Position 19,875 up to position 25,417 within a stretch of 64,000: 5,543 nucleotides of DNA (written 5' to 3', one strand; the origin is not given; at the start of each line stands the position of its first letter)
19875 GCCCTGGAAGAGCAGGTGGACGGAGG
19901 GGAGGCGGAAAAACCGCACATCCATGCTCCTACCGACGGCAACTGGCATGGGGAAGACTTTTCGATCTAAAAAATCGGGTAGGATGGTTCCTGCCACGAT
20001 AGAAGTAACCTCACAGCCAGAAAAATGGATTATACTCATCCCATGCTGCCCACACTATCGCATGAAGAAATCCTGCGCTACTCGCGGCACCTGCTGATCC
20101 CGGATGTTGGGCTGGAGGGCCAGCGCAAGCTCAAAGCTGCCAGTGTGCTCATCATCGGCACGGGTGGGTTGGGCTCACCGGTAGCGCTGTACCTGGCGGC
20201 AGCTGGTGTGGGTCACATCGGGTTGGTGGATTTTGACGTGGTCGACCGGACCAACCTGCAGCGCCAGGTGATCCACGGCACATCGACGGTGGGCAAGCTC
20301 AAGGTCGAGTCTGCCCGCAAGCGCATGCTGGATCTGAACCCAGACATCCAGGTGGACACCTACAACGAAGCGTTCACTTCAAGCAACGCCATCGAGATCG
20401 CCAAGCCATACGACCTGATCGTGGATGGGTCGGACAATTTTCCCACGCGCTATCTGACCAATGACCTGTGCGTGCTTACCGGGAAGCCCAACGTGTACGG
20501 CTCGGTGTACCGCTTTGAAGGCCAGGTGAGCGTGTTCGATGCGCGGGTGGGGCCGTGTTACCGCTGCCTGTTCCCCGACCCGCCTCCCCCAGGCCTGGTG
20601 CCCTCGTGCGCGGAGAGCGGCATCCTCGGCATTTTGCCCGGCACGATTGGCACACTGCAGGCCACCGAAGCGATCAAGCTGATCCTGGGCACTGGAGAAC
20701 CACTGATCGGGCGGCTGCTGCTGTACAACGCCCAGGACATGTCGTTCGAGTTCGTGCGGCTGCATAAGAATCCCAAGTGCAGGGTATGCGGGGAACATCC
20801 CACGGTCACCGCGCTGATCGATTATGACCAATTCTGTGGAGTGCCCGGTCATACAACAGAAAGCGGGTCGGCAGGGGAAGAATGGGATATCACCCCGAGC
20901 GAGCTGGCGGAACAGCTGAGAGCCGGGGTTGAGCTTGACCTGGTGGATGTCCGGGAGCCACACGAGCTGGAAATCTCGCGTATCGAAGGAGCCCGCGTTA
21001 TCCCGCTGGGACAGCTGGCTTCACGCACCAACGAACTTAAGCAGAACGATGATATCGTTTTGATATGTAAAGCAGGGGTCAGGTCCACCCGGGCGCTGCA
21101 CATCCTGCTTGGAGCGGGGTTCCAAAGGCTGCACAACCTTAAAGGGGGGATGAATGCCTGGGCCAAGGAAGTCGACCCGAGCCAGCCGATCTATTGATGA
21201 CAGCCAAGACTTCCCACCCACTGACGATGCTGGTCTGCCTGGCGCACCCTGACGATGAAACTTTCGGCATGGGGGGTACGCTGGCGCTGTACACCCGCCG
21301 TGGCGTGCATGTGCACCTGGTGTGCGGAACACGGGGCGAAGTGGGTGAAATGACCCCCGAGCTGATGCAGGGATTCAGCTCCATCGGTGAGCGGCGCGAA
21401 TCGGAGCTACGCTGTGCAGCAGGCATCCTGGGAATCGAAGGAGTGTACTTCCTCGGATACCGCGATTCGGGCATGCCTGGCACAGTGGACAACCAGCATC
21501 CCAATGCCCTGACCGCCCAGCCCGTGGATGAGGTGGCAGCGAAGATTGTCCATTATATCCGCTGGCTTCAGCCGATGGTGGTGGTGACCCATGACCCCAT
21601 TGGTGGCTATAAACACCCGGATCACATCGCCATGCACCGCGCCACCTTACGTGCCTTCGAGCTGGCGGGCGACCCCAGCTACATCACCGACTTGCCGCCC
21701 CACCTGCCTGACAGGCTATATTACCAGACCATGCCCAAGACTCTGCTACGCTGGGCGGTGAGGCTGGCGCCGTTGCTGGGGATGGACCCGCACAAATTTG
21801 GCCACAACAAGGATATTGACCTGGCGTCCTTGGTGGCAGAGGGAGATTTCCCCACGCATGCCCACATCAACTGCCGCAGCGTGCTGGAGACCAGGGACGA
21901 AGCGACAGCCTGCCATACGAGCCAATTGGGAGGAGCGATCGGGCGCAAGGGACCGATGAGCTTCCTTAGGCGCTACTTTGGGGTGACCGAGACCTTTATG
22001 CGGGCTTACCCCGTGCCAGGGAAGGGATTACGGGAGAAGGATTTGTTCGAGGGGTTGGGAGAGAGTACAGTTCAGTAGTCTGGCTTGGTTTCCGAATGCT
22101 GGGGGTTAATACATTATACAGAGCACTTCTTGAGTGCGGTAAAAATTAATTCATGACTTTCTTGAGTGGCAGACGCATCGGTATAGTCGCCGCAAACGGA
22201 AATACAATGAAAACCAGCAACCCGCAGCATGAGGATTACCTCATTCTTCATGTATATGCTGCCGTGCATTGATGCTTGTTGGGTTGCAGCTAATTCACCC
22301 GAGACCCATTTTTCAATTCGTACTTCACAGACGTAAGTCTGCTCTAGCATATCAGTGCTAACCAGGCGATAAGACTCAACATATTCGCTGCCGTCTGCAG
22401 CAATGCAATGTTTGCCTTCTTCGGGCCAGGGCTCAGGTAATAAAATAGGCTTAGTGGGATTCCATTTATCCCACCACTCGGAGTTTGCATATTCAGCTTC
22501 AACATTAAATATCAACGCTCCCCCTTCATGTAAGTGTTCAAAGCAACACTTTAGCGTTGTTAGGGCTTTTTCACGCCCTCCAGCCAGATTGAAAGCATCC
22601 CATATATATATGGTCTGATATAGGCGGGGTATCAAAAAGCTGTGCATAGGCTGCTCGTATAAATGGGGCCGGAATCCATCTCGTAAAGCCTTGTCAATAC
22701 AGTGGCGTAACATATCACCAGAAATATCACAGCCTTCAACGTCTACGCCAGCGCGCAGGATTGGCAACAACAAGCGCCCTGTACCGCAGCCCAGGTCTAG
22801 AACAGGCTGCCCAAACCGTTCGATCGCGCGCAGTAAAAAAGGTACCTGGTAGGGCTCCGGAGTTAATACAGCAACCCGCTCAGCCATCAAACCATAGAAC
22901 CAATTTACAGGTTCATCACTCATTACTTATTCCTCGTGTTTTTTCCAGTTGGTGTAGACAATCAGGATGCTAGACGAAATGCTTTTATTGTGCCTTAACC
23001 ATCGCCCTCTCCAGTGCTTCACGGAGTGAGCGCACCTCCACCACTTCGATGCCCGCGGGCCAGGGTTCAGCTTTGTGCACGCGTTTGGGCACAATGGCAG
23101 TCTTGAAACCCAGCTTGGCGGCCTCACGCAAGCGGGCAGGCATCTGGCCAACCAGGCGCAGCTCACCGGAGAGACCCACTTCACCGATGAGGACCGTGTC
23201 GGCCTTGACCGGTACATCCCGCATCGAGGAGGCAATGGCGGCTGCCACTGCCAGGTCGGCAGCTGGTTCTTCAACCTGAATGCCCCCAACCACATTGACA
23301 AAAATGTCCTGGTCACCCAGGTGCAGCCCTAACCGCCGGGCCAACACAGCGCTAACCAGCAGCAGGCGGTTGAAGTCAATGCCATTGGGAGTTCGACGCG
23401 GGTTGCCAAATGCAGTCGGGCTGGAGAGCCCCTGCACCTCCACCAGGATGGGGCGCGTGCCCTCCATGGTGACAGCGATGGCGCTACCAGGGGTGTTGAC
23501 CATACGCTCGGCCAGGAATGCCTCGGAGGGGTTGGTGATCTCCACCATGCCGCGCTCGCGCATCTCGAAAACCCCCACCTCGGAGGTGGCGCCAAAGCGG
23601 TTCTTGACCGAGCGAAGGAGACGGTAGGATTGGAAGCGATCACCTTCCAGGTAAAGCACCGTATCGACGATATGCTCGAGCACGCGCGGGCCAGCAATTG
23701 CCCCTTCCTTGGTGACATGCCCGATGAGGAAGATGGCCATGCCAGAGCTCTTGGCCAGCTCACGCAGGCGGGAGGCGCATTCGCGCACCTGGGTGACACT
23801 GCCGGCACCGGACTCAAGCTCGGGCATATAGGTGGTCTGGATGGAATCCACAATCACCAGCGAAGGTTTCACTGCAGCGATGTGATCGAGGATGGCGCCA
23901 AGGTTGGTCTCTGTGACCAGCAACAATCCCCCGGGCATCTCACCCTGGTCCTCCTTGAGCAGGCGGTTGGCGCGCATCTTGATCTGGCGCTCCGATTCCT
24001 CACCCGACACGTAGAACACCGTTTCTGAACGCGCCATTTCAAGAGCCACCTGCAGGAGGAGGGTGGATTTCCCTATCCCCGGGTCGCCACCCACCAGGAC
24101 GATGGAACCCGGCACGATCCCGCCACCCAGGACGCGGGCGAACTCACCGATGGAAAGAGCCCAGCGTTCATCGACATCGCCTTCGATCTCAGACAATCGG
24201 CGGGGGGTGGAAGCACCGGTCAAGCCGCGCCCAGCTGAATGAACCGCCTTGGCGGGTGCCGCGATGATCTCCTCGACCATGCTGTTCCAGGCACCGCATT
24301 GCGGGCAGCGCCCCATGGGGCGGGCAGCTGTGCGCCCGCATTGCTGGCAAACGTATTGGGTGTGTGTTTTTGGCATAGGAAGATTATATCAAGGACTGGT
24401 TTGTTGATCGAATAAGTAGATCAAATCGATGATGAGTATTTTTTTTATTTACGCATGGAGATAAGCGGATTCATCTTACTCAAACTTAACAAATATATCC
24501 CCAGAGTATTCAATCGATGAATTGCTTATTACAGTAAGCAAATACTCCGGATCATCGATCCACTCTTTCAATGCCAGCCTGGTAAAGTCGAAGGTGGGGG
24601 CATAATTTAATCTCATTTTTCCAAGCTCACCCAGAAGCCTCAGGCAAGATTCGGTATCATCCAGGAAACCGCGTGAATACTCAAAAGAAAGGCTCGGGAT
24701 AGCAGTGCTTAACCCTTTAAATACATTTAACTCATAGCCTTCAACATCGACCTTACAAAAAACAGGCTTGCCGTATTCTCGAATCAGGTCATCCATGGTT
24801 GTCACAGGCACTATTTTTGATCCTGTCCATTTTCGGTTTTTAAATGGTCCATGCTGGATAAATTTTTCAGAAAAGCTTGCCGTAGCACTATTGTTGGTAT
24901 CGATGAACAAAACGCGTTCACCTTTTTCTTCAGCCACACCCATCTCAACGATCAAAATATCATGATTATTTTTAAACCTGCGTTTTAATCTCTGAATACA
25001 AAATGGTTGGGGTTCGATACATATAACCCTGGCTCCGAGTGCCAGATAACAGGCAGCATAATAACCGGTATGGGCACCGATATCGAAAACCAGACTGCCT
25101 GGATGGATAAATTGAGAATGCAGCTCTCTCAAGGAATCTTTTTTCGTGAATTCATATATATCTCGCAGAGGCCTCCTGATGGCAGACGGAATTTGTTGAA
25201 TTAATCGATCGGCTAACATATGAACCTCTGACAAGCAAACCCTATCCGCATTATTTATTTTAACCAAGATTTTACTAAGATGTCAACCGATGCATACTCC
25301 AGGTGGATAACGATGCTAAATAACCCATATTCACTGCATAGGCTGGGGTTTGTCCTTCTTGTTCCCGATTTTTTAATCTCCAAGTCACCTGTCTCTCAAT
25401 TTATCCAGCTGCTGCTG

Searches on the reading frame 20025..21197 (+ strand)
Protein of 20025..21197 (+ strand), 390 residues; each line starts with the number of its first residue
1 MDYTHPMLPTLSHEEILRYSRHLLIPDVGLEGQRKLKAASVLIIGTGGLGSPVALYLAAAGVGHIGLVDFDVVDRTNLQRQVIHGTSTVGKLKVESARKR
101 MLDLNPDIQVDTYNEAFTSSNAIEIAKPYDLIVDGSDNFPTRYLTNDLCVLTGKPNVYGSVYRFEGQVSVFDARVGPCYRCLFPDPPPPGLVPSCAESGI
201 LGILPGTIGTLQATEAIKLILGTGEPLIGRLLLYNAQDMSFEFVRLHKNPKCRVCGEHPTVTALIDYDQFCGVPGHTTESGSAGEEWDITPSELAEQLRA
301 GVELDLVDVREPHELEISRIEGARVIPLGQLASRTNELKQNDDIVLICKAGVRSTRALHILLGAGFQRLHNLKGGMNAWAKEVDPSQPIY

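Call 76: search_protein_families(library=pfam, proteins=[window:20025-21197:+], max_evalue=0.00001)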
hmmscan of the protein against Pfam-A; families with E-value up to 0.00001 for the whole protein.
window:20025-21197:+ (390 aa): 2 families
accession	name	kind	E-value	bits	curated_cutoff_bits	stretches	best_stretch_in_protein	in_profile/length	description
PF00899.27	ThiF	-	6.9e-83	277.9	28.1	1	19-254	1-238/238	ThiF family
PF00581.25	Rhodanese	-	1.4e-16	61.2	22.2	1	290-381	1-101/102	Rhodanese-like domain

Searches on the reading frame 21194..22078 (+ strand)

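Call 76: search_protein_families(library=pfam, proteins=[window:21194-22078:+], max_evalue=0.00001)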
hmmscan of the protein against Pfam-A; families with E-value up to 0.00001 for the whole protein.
window:21194-22078:+ (294 aa): 1 family
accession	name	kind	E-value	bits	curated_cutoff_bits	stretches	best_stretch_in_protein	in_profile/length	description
PF02585.22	PIG-L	-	2.2e-34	119.2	28.2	1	13-154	1-128/129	GlcNAc-PI de-N-acetylase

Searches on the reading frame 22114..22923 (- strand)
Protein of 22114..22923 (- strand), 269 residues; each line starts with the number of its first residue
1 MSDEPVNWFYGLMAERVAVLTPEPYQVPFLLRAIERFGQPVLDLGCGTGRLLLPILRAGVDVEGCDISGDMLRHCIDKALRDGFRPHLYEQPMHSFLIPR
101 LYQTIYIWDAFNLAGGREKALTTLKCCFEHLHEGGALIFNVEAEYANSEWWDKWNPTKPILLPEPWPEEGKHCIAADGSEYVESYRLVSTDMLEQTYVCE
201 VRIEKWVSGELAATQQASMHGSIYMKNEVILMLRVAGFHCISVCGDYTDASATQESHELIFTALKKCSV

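Call 76: search_protein_families(library=pfam, proteins=[window:22114-22923:-], max_evalue=0.00001)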
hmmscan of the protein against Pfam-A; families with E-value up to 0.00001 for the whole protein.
window:22114-22923:- (269 aa): 3 families
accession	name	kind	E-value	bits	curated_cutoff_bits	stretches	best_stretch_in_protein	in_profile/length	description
PF13649.12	Methyltransf_25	-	4.1e-11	43.9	27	1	41-135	1-97/97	Methyltransferase domain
PF08242.18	Methyltransf_12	-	2.7e-07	31.6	30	1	42-137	1-98/98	Methyltransferase domain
PF13489.12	Methyltransf_23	-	2.6e-06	27.7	27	1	38-154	23-132/164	Methyltransferase domain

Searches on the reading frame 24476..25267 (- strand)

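Call 74: search_protein_families(library=pfam, proteins=[window:24476-25267:-], max_evalue=0.001)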
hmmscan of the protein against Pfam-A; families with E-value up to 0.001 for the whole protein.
window:24476-25267:- (263 aa): 1 family
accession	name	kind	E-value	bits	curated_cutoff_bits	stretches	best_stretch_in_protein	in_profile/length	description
PF05050.19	Methyltransf_21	-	8.5e-17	62.2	22.7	1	62-192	1-138/173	Methyltransferase FkbM domain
